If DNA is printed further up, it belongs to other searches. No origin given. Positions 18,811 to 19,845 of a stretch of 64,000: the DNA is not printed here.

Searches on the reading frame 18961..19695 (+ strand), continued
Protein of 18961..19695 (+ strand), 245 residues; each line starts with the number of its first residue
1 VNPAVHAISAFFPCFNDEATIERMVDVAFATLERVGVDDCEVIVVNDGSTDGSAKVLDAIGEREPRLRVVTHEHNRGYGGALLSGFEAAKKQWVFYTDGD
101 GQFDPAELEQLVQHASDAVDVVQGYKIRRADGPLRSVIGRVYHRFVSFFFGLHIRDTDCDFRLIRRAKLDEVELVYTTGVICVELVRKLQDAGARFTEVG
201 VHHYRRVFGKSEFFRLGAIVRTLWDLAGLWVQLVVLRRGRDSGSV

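Call 62: search_protein_families(library=ncbifam, proteins=[P0125, P0131, P0151], max_evalue=0.001)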
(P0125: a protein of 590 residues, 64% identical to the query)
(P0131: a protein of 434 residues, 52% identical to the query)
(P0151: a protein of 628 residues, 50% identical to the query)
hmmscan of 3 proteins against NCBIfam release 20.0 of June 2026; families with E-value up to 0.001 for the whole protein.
P0125 (590 aa): 17 families
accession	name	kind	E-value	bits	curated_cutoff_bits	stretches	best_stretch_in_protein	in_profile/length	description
NF007986.1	PRK10714.1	equivalog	1.5e-25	89.9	529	1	2-205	9-210/316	undecaprenyl-phosphate 4-deoxy-4-formamido-L-arabinose transferase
NF047588.1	GlcsyltransPgfSStrep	equivalog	3.7e-18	65.8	500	1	2-164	4-167/308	glycosyltransferase PgfS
NF041391.1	DPhHxTase_Halo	equivalog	3.9e-16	58.7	375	1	8-196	4-184/213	dolichyl-phosphate hexose transferase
TIGR03937.1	PgaC_IcaA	equivalog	8.5e-16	57.9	422.3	1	2-112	48-155/407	poly-beta-1,6-N-acetyl-D-glucosamine synthase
TIGR04182.1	glyco_TIGR04182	equivalog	2.6e-14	53.3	325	1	3-208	4-203/293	S-layer glycoprotein N-glycosyltransferase AglJ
NF058614.1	PPMAGASynPpgS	equivalog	2.2e-13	50.2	370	1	4-191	5-192/226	polyprenyl-phospho-N-acetylgalactosaminyl synthase PpgS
NF007482.0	PRK10073.1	equivalog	2.9e-09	36.4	423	1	32-115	36-119/334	glycosyltransferase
NF041875.1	EPS_EpsD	equivalog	7.4e-08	32.2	370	1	2-101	2-98/325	exopolysaccharide biosynthesis glycosyltransferase EpsD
NF010496.0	PRK13915.1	equivalog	2.3e-07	30.2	262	1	2-105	34-140/307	glucosyl-3-phosphoglycerate synthase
TIGR03965.1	mycofact_glyco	equivalog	2.8e-07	29.8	280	1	21-112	92-185/467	mycofactocin biosynthesis glycosyltransferase MftF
TIGR03469.1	HpnB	hypoth_equivalog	4.3e-07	29.3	379.25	1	33-110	76-163/386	hopene-associated glycosyltransferase HpnB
TIGR04283.1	glyco_like_mftF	equivalog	3.8e-06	26.6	182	1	2-124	2-114/221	TIGR04283 family arsenosugar biosynthesis glycosyltransferase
NF047683.1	TeichurnBiosyTuaG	equivalog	6e-06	26.1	400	1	2-101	9-105/252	teichuronic acid biosynthesis protein TuaG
TIGR03111.1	glyc2_xrt_Gpos1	hypoth_equivalog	2.2e-05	23.5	363.95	1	3-123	53-174/439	TIGR03111 family XrtG-associated glycosyltransferase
NF045692.1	OglycostaseCruG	equivalog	5.1e-05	22.4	600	1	33-112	72-158/386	2'-O-glycosyltransferase CruG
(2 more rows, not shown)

P0131 (434 aa): 30 families (the best 25 are shown)
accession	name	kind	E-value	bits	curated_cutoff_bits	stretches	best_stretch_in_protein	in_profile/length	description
NF007986.1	PRK10714.1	equivalog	6.8e-19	68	529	1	7-223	4-218/316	undecaprenyl-phosphate 4-deoxy-4-formamido-L-arabinose transferase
TIGR03937.1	PgaC_IcaA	equivalog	3.2e-15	56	422.3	1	7-129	43-164/407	poly-beta-1,6-N-acetyl-D-glucosamine synthase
NF047588.1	GlcsyltransPgfSStrep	equivalog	1.8e-14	53.7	500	1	11-174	3-167/308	glycosyltransferase PgfS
NF045667.1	MTase_DVU1556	equivalog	4.2e-12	46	155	1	276-376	17-119/213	DVU_1556 family methyltransferase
NF007482.0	PRK10073.1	equivalog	2e-10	40.2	423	1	8-107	5-100/334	glycosyltransferase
NF045825.1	FAmtase_mtf2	equivalog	5.7e-10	38.8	400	1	288-388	69-169/248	fatty-acid O-methyltransferase Mtf2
NF041391.1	DPhHxTase_Halo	equivalog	4.3e-09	35.7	375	1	17-205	3-183/213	dolichyl-phosphate hexose transferase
NF041875.1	EPS_EpsD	equivalog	1.1e-08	34.9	370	1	11-112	1-98/325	exopolysaccharide biosynthesis glycosyltransferase EpsD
NF058614.1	PPMAGASynPpgS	equivalog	1.4e-08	34.5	370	1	13-210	4-201/226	polyprenyl-phospho-N-acetylgalactosaminyl synthase PpgS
TIGR04182.1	glyco_TIGR04182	equivalog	1.5e-08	34.4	325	1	12-210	3-195/293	S-layer glycoprotein N-glycosyltransferase AglJ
NF047683.1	TeichurnBiosyTuaG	equivalog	2e-08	34.2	400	1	9-107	6-101/252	teichuronic acid biosynthesis protein TuaG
NF045823.1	PthPhpthDimycoMt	equivalog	2.6e-08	33.3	300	1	289-376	78-166/256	phthiotriol/phenolphthiotriol dimycocerosates methyltransferase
TIGR02072.1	BioC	equivalog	2.7e-08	33.9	184.95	1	272-384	23-140/244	malonyl-ACP O-methyltransferase BioC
TIGR01934.1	MenG_MenH_UbiE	subfamily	1.1e-07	31.4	158.35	1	281-385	39-150/223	ubiquinone/menaquinone biosynthesis methyltransferase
NF001244.0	PRK00216.1-5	equivalog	3.3e-07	29.8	216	1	273-391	41-168/236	bifunctional demethylmenaquinone methyltransferase/2-methoxy-6-polyprenyl-1,4-benzoquinol methylase UbiE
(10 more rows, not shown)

P0151 (628 aa): 35 families (the best 25 are shown)
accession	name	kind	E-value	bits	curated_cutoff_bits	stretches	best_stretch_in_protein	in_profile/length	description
TIGR03588.1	PseC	equivalog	8.1e-72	242.2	423.5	1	21-366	14-377/380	UDP-4-amino-4,6-dideoxy-N-acetyl-beta-L-altrosamine transaminase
NF008687.0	PRK11706.1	equivalog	6.7e-67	225.8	375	1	40-366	34-371/375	dTDP-4-amino-4,6-dideoxygalactose transaminase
NF008658.2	PRK11658.1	equivalog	3e-65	220.3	631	1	18-366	14-374/379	UDP-4-amino-4-deoxy-L-arabinose aminotransferase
TIGR04427.1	PLP_DesI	equivalog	7.3e-60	203.1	650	1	36-366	51-380/390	dTDP-4-dehydro-6-deoxyglucose aminotransferase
TIGR04181.1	NHT_00031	hypoth_equivalog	2e-58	198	420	1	33-348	26-357/359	LegC family aminotransferase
TIGR02379.1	ECA_wecE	subfamily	4.8e-57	193.4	434.85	1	36-366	30-372/376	dTDP-4-amino-4,6-dideoxy-D-glucose transaminase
NF011936.0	PRK15407.1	equivalog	2e-44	152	423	2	33-216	61-251/440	lipopolysaccharide biosynthesis protein RfbH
NF007986.1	PRK10714.1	equivalog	2.1e-21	76.2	529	1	382-590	7-213/316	undecaprenyl-phosphate 4-deoxy-4-formamido-L-arabinose transferase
TIGR03937.1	PgaC_IcaA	equivalog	1.4e-17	63.8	422.3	1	377-494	41-155/407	poly-beta-1,6-N-acetyl-D-glucosamine synthase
NF047588.1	GlcsyltransPgfSStrep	equivalog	3.2e-16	59.4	500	1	383-546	3-167/308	glycosyltransferase PgfS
NF041391.1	DPhHxTase_Halo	equivalog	1.4e-15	56.9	375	1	389-576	3-182/213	dolichyl-phosphate hexose transferase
NF058614.1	PPMAGASynPpgS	equivalog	7.9e-14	51.6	370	1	385-586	4-205/226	polyprenyl-phospho-N-acetylgalactosaminyl synthase PpgS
TIGR04182.1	glyco_TIGR04182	equivalog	3.4e-13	49.6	325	1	383-585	2-198/293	S-layer glycoprotein N-glycosyltransferase AglJ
NF007482.0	PRK10073.1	equivalog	9.4e-13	47.9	423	1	381-497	6-119/334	glycosyltransferase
TIGR03965.1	mycofact_glyco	equivalog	1.4e-12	47.3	280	1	367-495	60-186/467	mycofactocin biosynthesis glycosyltransferase MftF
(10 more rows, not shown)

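Call 91: search_protein_families(library=pfam, proteins=[P0143, P0157, P0170, P0173, P0181, P0183, P0192, P0200, P0235, P0256], max_evalue=0.001)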
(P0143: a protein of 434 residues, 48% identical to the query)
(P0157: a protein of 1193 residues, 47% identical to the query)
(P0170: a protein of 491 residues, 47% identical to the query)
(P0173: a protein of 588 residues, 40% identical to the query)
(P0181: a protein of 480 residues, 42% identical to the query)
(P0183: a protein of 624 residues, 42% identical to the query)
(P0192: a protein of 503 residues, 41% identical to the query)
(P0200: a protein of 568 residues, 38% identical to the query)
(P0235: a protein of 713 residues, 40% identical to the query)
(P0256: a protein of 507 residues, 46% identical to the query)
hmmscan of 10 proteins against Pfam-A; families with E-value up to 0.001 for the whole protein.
P0143 (434 aa): 12 families
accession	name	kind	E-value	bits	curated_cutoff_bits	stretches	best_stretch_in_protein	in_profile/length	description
PF00535.33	Glycos_transf_2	-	1.1e-30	107.2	23.3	1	7-168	1-166/168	Glycosyl transferase family 2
PF13649.12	Methyltransf_25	-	6.1e-19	68.9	27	1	277-364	1-97/97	Methyltransferase domain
PF08241.18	Methyltransf_11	-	1.2e-18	68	21.2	1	278-367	1-94/95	Methyltransferase domain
PF13847.12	Methyltransf_31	-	2.8e-13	50.2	27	1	275-368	5-109/145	Methyltransferase domain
PF08242.18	Methyltransf_12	-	5.9e-11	43.4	30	1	278-365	1-97/98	Methyltransferase domain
PF13489.12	Methyltransf_23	-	2.1e-10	41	27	1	265-370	13-118/164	Methyltransferase domain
PF13641.12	Glyco_tranf_2_3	-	4.5e-08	33.8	27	1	6-123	3-123/230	Glycosyltransferase like family 2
PF10111.15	Glyco_tranf_2_2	-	5.9e-07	29.7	27.3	1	23-105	15-99/276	Glycosyltransferase like family 2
PF05175.20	MTS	-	2.9e-06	27.4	23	1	270-370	28-140/170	Methyltransferase small domain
PF01209.24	Ubie_methyltran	-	5.7e-06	26.3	20.1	1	258-371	32-154/233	ubiE/COQ5 methyltransferase family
PF02353.26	CMAS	-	1.5e-05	24.9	27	1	263-368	52-164/273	Mycolic acid cyclopropane synthetase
PF06325.19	PrmA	-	0.00037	20.5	22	1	272-319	160-209/296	Ribosomal protein L11 methyltransferase (PrmA)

P0157 (1193 aa): 4 families
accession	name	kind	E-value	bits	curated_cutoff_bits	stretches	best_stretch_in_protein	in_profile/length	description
PF00535.33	Glycos_transf_2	-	1.1e-23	84.4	23.3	1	965-1119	1-160/168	Glycosyl transferase family 2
PF09586.16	YfhO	-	3.8e-15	55.8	28.5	2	863-924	774-835/835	Bacterial membrane protein YfhO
PF13231.12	PMT_2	-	0.00021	22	26.1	1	106-234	26-150/160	Dolichyl-phosphate-mannose-protein mannosyltransferase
PF13641.12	Glyco_tranf_2_3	-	0.00068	20.1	27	0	961-1055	1-96/230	Glycosyltransferase like family 2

P0170 (491 aa): 10 families
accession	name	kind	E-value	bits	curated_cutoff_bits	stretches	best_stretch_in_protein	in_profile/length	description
PF00535.33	Glycos_transf_2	-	3.7e-23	82.7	23.3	1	10-170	1-165/168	Glycosyl transferase family 2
PF08241.18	Methyltransf_11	-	2.4e-16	60.6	21.2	1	284-369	1-93/95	Methyltransferase domain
PF13489.12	Methyltransf_23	-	3.6e-13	50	27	1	273-411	16-163/164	Methyltransferase domain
PF13649.12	Methyltransf_25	-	4.4e-12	47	27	1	284-367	2-97/97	Methyltransferase domain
PF08242.18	Methyltransf_12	-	6.5e-10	40.1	30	1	284-369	1-98/98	Methyltransferase domain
PF13847.12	Methyltransf_31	-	1.8e-09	37.9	27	1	282-375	6-113/145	Methyltransferase domain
PF07021.18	MetW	-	1.3e-05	25.3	21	1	281-363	15-102/193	Methionine biosynthesis protein MetW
PF01209.24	Ubie_methyltran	-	1.4e-05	25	20.1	1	281-371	49-151/233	ubiE/COQ5 methyltransferase family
PF13704.12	Glyco_tranf_2_4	-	4.4e-05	24.3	27.5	1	17-100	2-81/98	Glycosyl transferase family 2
PF13641.12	Glyco_tranf_2_3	-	4.8e-05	23.9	27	1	7-100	1-96/230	Glycosyltransferase like family 2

P0173 (588 aa): 8 families
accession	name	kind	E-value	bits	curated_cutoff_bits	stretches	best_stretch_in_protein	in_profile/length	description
PF16363.11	GDP_Man_Dehyd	-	6.5e-62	210.3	27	1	4-302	1-328/332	GDP-mannose 4,6 dehydratase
PF01370.27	Epimerase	-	2.6e-54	184.6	20.9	1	4-240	2-237/240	NAD dependent epimerase/dehydratase family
PF00535.33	Glycos_transf_2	-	2.5e-20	73.5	23.3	1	375-511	21-164/168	Glycosyl transferase family 2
PF04321.23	RmlD_sub_bind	-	5.3e-15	55.7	27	1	2-271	2-241/287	RmlD substrate binding domain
PF07993.18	NAD_binding_4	-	6.4e-15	55.4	20.1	1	5-178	1-204/258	Male sterility protein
PF02719.21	Polysacc_synt_2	-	7.9e-15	55.2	20.2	1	4-265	2-251/293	Polysaccharide biosynthesis protein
PF01073.25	3Beta_HSD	-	1.1e-14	54.6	22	1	4-223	1-221/280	3-beta hydroxysteroid dehydrogenase/isomerase family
PF10111.15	Glyco_tranf_2_2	-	0.00015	21.8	27.3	1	352-452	1-101/276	Glycosyltransferase like family 2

P0181 (480 aa): 14 families
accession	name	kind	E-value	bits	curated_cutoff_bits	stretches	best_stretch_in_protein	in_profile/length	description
PF00535.33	Glycos_transf_2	-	3.5e-25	89.3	23.3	1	254-414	1-165/168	Glycosyl transferase family 2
PF08241.18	Methyltransf_11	-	7.5e-23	81.4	21.2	1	44-133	1-94/95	Methyltransferase domain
PF13649.12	Methyltransf_25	-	2.1e-21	76.9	27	1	43-130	1-97/97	Methyltransferase domain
PF13847.12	Methyltransf_31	-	2.1e-19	70.1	27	1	38-143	2-119/145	Methyltransferase domain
PF13489.12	Methyltransf_23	-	5.2e-13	49.5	27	1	27-170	14-159/164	Methyltransferase domain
PF08242.18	Methyltransf_12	-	5.8e-13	49.8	30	1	44-131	1-97/98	Methyltransferase domain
PF01209.24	Ubie_methyltran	-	2.4e-09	37.3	20.1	1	33-131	41-148/233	ubiE/COQ5 methyltransferase family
PF05401.17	NodS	-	1.3e-05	25.6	24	1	32-131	36-141/201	Nodulation protein S (NodS)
PF10111.15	Glyco_tranf_2_2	-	1.3e-05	25.2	27.3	1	254-355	1-102/276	Glycosyltransferase like family 2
PF03141.22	Methyltransf_29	-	2.9e-05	23.3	23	1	33-135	111-218/506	Putative S-adenosyl-L-methionine-dependent methyltransferase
PF07021.18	MetW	-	6.8e-05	23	21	1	39-127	13-103/193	Methionine biosynthesis protein MetW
PF05148.21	Methyltransf_8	-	0.00012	22.4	27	1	36-134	69-156/219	Hypothetical methyltransferase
PF08003.17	Methyltransf_9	-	0.00021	20.8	23.8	1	39-116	115-201/315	Protein of unknown function (DUF1698)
PF02353.26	CMAS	-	0.00093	19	27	0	39-134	62-164/273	Mycolic acid cyclopropane synthetase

P0183 (624 aa): 7 families
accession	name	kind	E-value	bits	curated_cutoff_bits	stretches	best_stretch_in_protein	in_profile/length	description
PF01041.23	DegT_DnrJ_EryC1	-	2.9e-81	273.9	19.8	1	15-363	3-359/360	DegT/DnrJ/EryC1/StrS aminotransferase family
PF00535.33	Glycos_transf_2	-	5.9e-28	98.3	23.3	1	380-541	3-166/168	Glycosyl transferase family 2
PF00266.25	Aminotran_5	-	2.8e-08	33.6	21.5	1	50-161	57-181/371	Aminotransferase class-V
PF13704.12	Glyco_tranf_2_4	-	1.1e-06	29.5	27.5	1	385-468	2-81/98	Glycosyl transferase family 2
PF13641.12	Glyco_tranf_2_3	-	2.9e-06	27.9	27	1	375-496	2-123/230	Glycosyltransferase like family 2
PF01212.27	Beta_elim_lyase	-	5.4e-05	23.1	27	1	41-124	37-123/288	Beta-eliminating lyase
PF10111.15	Glyco_tranf_2_2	-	7e-05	22.9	27.3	1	406-477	28-100/276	Glycosyltransferase like family 2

P0192 (503 aa): 8 families
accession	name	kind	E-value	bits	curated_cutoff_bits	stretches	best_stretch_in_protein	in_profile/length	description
PF08241.18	Methyltransf_11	-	1.2e-21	77.6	21.2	1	296-386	2-94/95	Methyltransferase domain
PF13649.12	Methyltransf_25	-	1.5e-18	67.7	27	1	294-383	1-97/97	Methyltransferase domain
PF00535.33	Glycos_transf_2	-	6.6e-18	65.6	23.3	1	11-175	1-167/168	Glycosyl transferase family 2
PF08242.18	Methyltransf_12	-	3.4e-14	53.8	30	1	296-384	2-97/98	Methyltransferase domain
PF13847.12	Methyltransf_31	-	1.2e-13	51.4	27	1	293-404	6-127/145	Methyltransferase domain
PF13489.12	Methyltransf_23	-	1.4e-09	38.3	27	1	288-425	20-161/164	Methyltransferase domain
PF01209.24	Ubie_methyltran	-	2.7e-05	24.1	20.1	1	290-387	47-151/233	ubiE/COQ5 methyltransferase family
PF07021.18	MetW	-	0.00046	20.3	21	1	294-344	17-68/193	Methionine biosynthesis protein MetW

P0200 (568 aa): 4 families
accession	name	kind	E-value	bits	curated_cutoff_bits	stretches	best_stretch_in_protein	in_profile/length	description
PF03706.18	LPG_synthase_TM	-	1.9e-38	133.1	33.4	1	241-543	2-302/302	Lysylphosphatidylglycerol synthase TM region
PF00535.33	Glycos_transf_2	-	2.4e-31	109.3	23.3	1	10-172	1-167/168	Glycosyl transferase family 2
PF13641.12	Glyco_tranf_2_3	-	7.4e-06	26.6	27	1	7-200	1-205/230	Glycosyltransferase like family 2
PF10111.15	Glyco_tranf_2_2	-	1.8e-05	24.8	27.3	1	37-114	27-105/276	Glycosyltransferase like family 2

P0235 (713 aa): 3 families
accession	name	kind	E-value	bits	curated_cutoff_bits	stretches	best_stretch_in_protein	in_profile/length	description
PF00535.33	Glycos_transf_2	-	1.1e-25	90.9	23.3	1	10-171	2-166/168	Glycosyl transferase family 2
PF13231.12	PMT_2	-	8.4e-12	46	26.1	1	289-449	1-159/160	Dolichyl-phosphate-mannose-protein mannosyltransferase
PF10111.15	Glyco_tranf_2_2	-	0.00024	21.1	27.3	1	23-106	14-96/276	Glycosyltransferase like family 2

P0256 (507 aa): 11 families
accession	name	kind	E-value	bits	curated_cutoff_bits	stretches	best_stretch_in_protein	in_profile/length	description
PF08241.18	Methyltransf_11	-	4.1e-21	75.9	21.2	1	44-135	1-94/95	Methyltransferase domain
PF13649.12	Methyltransf_25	-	8.5e-19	68.5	27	1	43-132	1-97/97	Methyltransferase domain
PF13847.12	Methyltransf_31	-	8.5e-17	61.6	27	1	42-146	6-119/145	Methyltransferase domain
PF00535.33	Glycos_transf_2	-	1.3e-15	58.2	23.3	1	263-426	1-166/168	Glycosyl transferase family 2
PF13489.12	Methyltransf_23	-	1.2e-14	54.8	27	1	41-141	24-121/164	Methyltransferase domain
PF08242.18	Methyltransf_12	-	7e-13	49.6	30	1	44-133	1-97/98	Methyltransferase domain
PF03141.22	Methyltransf_29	-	2.9e-10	39.8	23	1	42-224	120-289/506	Putative S-adenosyl-L-methionine-dependent methyltransferase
PF03848.20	TehB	-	7.4e-07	29.2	20.4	1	40-168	31-161/193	Tellurite resistance protein TehB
PF07021.18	MetW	-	4.6e-06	26.8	21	1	33-127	7-101/193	Methionine biosynthesis protein MetW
PF01209.24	Ubie_methyltran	-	3.8e-05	23.6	20.1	1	40-136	48-151/233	ubiE/COQ5 methyltransferase family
PF10111.15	Glyco_tranf_2_2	-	5.8e-05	23.1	27.3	1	264-372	2-109/276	Glycosyltransferase like family 2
